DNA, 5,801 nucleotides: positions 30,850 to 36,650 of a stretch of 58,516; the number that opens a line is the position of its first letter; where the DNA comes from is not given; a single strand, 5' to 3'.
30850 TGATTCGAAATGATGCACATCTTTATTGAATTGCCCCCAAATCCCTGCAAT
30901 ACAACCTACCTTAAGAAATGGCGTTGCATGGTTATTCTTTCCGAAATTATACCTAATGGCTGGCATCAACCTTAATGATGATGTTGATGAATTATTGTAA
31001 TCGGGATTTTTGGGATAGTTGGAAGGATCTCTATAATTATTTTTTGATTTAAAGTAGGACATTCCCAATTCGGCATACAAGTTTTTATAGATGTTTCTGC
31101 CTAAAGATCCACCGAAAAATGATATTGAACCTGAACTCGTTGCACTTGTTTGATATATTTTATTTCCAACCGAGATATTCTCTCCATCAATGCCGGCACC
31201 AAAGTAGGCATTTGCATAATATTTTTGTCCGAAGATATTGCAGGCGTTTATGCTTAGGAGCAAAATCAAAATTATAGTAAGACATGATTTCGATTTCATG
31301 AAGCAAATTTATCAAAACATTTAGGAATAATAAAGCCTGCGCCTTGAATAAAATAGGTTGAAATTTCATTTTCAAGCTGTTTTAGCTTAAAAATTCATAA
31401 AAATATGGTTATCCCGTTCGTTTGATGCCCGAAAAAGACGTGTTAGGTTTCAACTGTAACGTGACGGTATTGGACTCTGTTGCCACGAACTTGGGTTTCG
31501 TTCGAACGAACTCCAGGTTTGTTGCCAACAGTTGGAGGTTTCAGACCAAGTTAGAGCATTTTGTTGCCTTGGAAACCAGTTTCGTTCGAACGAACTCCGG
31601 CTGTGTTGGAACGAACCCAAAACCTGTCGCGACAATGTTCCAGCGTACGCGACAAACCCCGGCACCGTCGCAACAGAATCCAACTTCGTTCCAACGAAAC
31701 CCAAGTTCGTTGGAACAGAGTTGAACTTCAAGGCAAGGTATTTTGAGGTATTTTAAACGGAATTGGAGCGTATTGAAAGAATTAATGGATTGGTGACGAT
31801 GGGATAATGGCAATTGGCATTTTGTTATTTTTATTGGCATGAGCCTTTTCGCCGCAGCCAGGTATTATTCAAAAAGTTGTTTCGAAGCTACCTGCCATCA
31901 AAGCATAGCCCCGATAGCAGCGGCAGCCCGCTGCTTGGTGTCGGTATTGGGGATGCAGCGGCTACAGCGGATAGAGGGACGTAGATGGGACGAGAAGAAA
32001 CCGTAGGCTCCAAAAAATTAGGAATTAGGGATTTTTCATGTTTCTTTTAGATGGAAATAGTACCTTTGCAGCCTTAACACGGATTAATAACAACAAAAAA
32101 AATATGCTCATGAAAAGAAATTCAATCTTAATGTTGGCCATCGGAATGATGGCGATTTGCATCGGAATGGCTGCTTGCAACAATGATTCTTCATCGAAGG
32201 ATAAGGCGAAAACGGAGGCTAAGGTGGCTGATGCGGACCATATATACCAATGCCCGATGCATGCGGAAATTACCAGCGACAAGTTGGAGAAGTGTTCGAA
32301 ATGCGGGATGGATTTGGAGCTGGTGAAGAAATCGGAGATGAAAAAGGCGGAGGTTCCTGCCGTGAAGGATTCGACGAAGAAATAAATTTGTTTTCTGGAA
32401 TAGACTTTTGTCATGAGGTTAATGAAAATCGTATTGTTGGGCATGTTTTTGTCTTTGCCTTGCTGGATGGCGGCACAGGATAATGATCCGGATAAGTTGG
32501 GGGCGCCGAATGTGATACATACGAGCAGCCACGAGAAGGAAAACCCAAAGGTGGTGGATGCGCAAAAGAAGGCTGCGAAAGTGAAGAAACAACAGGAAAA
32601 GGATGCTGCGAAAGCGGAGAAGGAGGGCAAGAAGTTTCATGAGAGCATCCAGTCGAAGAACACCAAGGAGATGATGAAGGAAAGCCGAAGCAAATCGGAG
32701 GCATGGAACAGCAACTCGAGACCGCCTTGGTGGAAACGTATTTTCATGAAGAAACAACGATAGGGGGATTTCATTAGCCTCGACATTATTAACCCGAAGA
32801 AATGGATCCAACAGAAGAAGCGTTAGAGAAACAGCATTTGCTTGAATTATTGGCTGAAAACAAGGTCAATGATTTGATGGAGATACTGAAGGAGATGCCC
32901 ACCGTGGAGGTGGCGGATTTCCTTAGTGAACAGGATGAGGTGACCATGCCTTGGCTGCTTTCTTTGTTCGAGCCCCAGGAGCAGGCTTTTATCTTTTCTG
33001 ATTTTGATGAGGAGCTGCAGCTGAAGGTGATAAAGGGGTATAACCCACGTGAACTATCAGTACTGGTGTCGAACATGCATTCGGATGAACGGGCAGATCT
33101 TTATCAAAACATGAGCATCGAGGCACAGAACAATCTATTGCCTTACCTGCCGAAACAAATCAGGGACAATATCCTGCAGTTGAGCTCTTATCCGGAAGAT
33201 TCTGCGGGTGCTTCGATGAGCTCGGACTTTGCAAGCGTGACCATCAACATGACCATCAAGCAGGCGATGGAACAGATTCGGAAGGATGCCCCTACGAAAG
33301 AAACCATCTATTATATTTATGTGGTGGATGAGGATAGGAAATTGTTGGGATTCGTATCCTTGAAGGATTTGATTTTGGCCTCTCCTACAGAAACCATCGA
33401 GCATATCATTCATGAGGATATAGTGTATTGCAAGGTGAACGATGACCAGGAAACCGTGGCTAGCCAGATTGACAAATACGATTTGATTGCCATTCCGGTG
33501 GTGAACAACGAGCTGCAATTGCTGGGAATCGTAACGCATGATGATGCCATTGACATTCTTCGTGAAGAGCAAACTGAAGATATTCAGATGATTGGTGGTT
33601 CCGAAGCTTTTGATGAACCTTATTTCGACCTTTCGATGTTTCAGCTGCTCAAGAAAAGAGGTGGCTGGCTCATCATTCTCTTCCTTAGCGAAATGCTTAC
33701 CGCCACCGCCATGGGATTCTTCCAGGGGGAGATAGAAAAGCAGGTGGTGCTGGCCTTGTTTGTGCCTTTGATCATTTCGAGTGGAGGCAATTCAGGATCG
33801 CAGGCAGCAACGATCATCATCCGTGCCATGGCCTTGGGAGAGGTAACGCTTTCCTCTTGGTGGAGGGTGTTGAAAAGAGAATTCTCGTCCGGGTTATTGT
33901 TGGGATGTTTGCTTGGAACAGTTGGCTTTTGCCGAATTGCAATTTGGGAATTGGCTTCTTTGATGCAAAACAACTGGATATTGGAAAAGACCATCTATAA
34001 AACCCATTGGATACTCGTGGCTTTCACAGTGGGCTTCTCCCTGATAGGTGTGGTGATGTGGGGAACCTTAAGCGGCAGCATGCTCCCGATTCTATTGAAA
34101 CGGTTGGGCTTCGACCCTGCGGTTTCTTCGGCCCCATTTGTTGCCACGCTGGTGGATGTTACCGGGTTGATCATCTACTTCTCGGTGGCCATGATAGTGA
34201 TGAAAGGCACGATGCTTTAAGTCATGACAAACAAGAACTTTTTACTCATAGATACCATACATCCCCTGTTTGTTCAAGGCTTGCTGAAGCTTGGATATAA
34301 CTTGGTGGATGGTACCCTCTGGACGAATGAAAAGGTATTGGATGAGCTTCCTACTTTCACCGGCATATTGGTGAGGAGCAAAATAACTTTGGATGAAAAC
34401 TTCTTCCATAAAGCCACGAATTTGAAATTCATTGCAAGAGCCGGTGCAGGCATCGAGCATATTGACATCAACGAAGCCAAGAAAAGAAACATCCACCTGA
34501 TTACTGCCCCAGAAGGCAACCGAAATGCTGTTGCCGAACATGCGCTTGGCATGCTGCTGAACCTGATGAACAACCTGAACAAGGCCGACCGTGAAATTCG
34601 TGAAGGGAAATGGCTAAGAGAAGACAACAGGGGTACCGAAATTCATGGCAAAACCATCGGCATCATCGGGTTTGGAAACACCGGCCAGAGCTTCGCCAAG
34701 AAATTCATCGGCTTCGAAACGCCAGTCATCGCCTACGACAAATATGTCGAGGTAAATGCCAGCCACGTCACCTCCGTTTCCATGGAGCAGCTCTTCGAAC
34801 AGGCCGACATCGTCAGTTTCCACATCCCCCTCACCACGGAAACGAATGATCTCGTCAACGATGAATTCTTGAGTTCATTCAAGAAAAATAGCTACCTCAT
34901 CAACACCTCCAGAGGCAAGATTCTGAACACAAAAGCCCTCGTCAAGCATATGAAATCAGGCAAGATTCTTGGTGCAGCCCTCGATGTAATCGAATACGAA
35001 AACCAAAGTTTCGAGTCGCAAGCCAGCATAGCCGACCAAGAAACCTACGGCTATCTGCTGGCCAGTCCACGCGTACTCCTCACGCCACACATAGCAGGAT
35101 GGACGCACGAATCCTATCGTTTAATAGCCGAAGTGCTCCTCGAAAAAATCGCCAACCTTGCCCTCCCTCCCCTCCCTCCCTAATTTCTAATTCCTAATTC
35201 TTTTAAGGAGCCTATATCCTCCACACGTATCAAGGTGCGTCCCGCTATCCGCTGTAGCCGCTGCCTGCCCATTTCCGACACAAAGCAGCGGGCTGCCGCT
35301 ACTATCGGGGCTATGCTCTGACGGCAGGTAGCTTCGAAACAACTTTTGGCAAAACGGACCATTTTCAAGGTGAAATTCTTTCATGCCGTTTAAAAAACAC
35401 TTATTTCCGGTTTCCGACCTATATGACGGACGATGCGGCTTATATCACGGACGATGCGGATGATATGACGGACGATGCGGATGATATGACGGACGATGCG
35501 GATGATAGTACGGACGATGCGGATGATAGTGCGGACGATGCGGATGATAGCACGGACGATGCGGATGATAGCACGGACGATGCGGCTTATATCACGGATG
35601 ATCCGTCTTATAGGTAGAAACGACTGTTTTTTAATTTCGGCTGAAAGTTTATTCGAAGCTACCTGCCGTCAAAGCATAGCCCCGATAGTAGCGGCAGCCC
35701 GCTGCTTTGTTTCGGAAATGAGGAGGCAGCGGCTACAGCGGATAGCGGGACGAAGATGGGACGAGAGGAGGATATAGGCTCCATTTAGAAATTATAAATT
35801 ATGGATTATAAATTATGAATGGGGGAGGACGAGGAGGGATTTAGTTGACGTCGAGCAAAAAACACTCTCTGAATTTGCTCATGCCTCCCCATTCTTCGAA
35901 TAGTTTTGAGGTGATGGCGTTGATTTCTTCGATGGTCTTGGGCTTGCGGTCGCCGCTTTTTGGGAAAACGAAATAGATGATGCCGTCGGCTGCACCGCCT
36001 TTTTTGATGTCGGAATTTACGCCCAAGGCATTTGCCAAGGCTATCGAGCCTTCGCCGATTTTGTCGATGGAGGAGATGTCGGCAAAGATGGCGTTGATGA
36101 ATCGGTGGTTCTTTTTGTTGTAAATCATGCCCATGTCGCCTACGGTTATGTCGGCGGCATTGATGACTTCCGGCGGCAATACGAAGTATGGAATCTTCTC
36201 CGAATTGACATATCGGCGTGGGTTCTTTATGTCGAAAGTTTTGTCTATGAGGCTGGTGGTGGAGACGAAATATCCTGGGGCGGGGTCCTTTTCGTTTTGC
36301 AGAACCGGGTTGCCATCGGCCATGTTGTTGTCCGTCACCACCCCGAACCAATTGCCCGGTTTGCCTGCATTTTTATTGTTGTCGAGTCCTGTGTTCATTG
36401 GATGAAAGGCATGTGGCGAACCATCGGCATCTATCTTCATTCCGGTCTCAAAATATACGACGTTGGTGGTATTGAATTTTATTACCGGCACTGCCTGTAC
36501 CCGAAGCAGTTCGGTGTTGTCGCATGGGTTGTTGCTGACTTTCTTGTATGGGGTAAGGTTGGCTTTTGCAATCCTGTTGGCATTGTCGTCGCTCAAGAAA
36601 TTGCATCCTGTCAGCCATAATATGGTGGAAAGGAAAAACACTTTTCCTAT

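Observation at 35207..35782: Composite element: two inverted E copies bracketing a 21-bp array (BOX-like modular architecture) in a convergent intergenic region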

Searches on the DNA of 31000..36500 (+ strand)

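Call 10: search_rna_families(source=window, threshold=evalue, start=31000, end=36500, max_evalue=1, show_alignments=4)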
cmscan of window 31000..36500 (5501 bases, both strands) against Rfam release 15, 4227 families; matches with E-value up to 1: 3.
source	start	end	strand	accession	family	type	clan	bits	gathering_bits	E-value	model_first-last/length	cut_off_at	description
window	35674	35756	+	RF01705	Flavo-1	Gene; sRNA;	-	55.1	42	2.7e-10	1-76/76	no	Flavo-1 RNA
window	35234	35316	-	RF01705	Flavo-1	Gene; sRNA;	-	51.9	42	2.1e-09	1-76/76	no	Flavo-1 RNA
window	31903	31985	+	RF01705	Flavo-1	Gene; sRNA;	-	41.8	42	1.2e-06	1-76/76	no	Flavo-1 RNA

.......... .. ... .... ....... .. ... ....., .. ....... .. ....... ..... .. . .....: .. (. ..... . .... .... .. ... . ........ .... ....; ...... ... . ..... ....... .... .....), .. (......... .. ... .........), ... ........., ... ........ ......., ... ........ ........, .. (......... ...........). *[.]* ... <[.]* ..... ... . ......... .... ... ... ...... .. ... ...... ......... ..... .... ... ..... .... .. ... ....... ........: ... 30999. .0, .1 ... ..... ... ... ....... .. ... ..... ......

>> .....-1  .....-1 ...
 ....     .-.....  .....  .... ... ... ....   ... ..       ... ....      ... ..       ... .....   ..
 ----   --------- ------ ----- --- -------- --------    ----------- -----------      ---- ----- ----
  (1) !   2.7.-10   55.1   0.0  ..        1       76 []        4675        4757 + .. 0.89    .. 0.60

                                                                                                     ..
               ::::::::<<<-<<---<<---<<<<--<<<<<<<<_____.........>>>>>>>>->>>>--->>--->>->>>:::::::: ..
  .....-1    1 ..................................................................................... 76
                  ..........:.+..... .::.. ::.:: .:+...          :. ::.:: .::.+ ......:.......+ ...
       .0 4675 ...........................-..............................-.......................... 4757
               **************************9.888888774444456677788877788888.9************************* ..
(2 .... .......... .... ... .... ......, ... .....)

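Call 27: search_rna_families(sources=[L086, L088, L081, L001, L005, L006], threshold=gathering)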
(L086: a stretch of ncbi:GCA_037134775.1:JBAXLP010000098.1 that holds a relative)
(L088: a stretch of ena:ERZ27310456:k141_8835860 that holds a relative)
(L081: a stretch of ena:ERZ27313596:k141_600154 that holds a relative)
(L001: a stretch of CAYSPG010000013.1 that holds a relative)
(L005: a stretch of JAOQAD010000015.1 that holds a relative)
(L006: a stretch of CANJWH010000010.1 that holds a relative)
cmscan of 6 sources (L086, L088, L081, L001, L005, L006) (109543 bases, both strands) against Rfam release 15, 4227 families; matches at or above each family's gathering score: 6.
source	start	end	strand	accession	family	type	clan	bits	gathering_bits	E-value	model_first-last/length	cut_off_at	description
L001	7898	8072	+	RF00380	Magnesium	Cis-reg; riboswitch;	-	134.8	44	6.2e-30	1-169/169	no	M-box riboswitch aptamer (ykoK leader)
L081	15181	15251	+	RF00005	tRNA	Gene; tRNA;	CL00001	58.2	29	9.2e-10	1-71/71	no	tRNA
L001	11079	11163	-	RF00005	tRNA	Gene; tRNA;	CL00001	56.2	29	3.3e-09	1-71/71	no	tRNA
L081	11409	11491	+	RF01705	Flavo-1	Gene; sRNA;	-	55.1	42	5.5e-09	1-76/76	no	Flavo-1 RNA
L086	7680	7762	+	RF01705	Flavo-1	Gene; sRNA;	-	52.6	42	2.6e-08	1-76/76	no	Flavo-1 RNA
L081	11011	11093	-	RF01705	Flavo-1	Gene; sRNA;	-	51.9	42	4.2e-08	1-76/76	no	Flavo-1 RNA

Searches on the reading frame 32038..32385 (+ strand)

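Call 17: search_protein_families(library=pfam, proteins=[window:32038-32385:+])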
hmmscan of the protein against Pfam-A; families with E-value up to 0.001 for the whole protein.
window:32038-32385:+ (115 aa): 1 family
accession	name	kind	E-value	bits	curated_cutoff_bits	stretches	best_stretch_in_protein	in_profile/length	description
PF19335.5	HMBD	-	3.5e-12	46.5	23.6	1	70-94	2-26/28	Heavy metal binding domain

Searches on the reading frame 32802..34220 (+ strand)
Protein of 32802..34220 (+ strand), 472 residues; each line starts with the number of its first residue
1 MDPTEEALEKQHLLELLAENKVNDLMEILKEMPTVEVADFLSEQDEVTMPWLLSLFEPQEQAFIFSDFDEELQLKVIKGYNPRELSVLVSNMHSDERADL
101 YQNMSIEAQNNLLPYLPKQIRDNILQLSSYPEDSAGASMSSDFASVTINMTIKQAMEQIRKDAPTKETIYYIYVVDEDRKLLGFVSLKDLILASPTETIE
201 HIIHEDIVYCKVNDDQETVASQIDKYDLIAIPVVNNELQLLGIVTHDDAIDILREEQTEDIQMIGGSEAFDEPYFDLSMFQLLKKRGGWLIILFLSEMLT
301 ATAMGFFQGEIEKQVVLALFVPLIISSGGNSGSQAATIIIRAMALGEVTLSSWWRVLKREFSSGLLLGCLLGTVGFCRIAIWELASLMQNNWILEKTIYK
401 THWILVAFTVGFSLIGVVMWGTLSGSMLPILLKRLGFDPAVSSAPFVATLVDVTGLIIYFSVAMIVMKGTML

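Call 17: search_protein_families(library=pfam, proteins=[window:32802-34220:+])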
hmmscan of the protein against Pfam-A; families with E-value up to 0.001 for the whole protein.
window:32802-34220:+ (472 aa): 3 families
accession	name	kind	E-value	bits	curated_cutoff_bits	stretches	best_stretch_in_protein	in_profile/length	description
PF01769.21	MgtE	-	7.1e-37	126.9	27.6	1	321-462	1-125/125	Divalent cation transporter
PF00571.33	CBS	-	4.8e-18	65.7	24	2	139-193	5-54/57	CBS domain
PF03448.22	MgtE_N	-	2.2e-16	60.7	25.9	1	33-133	2-102/102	MgtE intracellular N domain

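Call 22: find_encoding_contigs(protein=window:32802-34220:+, flank=10000, max_places=10)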
Protein window:32802-34220:+ (472 aa): 6 contigs read that carry it; 4 places shown.
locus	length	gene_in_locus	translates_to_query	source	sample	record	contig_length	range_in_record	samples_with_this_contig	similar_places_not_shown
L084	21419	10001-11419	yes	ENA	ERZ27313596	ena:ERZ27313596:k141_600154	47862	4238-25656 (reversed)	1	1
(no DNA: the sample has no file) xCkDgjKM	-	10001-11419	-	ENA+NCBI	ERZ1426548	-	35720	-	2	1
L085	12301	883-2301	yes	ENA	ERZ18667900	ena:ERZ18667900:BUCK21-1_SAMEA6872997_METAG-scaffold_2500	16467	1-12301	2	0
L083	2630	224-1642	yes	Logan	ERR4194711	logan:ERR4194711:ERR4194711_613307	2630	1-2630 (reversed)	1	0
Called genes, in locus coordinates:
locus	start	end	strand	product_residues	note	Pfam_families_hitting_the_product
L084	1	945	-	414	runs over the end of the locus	PF14312:FG-GAP_2 (faint), PF18962:Por_Secre_tail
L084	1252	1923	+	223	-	-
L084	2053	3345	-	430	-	-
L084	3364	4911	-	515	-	PF06745:ATPase (faint), PF00772:DnaB, PF03796:DnaB_C, PF13481:AAA_25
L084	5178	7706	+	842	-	PF15902:Sortilin-Vps10, PF18962:Por_Secre_tail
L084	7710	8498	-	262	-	PF13505:OMP_b-brl (faint)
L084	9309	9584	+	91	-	PF19335:HMBD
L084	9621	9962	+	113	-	-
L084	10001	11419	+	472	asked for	PF03448:MgtE_N, PF00571:CBS, PF01769:MgtE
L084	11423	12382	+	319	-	PF00389:2-Hacid_dh, PF02826:2-Hacid_dh_C, PF03446:NAD_binding_2 (weak)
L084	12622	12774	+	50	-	-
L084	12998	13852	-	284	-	PF07335:Glyco_hydro_75 (weak)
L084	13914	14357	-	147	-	PF11396:PepSY_like (faint)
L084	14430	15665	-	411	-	PF04413:Glycos_transf_N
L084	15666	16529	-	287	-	-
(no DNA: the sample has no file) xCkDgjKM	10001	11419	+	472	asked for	PF03448:MgtE_N, PF00571:CBS, PF01769:MgtE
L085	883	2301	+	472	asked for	PF03448:MgtE_N, PF00571:CBS, PF01769:MgtE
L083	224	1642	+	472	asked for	PF03448:MgtE_N, PF00571:CBS, PF01769:MgtE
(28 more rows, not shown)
